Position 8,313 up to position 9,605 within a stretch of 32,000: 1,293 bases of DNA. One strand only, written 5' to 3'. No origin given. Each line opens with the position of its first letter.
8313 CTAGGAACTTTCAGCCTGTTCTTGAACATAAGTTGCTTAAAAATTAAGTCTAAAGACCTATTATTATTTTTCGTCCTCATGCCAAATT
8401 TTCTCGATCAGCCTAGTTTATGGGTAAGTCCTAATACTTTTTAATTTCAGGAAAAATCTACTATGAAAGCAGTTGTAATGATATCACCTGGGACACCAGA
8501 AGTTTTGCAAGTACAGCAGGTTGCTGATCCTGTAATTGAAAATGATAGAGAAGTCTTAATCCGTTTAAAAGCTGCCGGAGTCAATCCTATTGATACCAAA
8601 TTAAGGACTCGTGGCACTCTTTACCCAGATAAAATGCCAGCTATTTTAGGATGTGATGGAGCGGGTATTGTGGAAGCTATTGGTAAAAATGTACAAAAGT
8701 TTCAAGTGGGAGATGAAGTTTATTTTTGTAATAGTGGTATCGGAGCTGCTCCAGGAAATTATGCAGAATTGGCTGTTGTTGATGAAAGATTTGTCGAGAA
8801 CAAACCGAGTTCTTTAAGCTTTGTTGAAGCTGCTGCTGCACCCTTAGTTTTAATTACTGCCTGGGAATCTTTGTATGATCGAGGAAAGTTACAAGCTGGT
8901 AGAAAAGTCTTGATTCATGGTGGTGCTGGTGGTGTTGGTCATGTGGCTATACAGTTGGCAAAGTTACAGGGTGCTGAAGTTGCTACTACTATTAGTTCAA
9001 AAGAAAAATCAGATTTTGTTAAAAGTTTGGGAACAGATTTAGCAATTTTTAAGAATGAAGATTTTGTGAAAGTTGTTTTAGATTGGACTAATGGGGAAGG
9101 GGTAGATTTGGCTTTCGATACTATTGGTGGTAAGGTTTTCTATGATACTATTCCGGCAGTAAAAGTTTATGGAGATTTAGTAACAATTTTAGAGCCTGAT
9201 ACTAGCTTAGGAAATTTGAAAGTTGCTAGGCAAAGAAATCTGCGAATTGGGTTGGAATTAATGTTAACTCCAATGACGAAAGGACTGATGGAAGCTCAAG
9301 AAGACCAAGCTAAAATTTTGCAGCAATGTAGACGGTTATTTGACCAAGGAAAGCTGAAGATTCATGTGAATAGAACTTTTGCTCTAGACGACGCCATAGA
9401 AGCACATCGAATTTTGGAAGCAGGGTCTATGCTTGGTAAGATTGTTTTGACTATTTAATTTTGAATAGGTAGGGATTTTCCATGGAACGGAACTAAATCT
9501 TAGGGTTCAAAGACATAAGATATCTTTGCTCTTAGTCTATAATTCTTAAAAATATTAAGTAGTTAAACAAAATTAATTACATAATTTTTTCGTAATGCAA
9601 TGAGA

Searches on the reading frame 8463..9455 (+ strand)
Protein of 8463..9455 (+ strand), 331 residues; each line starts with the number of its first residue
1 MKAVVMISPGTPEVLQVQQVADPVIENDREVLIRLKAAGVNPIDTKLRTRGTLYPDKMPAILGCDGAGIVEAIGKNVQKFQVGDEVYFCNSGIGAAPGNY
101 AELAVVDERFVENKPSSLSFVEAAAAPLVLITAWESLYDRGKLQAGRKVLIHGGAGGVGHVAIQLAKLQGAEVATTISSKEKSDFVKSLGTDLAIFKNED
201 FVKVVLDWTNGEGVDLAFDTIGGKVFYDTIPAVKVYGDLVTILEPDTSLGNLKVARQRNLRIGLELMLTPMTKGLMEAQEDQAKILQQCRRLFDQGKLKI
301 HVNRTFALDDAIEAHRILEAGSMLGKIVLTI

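Call 11: search_protein_families(library=pfam, proteins=[window:8463-9455:+], max_evalue=0.001)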
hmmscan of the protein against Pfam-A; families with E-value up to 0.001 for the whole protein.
window:8463-9455:+ (331 aa): 3 families
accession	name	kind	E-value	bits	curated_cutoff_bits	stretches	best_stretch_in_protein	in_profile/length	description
PF13602.12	ADH_zinc_N_2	-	8.4e-28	98.4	27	1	197-329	10-134/134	Zinc-binding dehydrogenase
PF08240.17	ADH_N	-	4.2e-19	69.2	23.5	1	28-115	2-103/104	Alcohol dehydrogenase GroES-like domain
PF00107.32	ADH_zinc_N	-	6.9e-18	65.3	31.8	1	157-242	1-88/129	Zinc-binding dehydrogenase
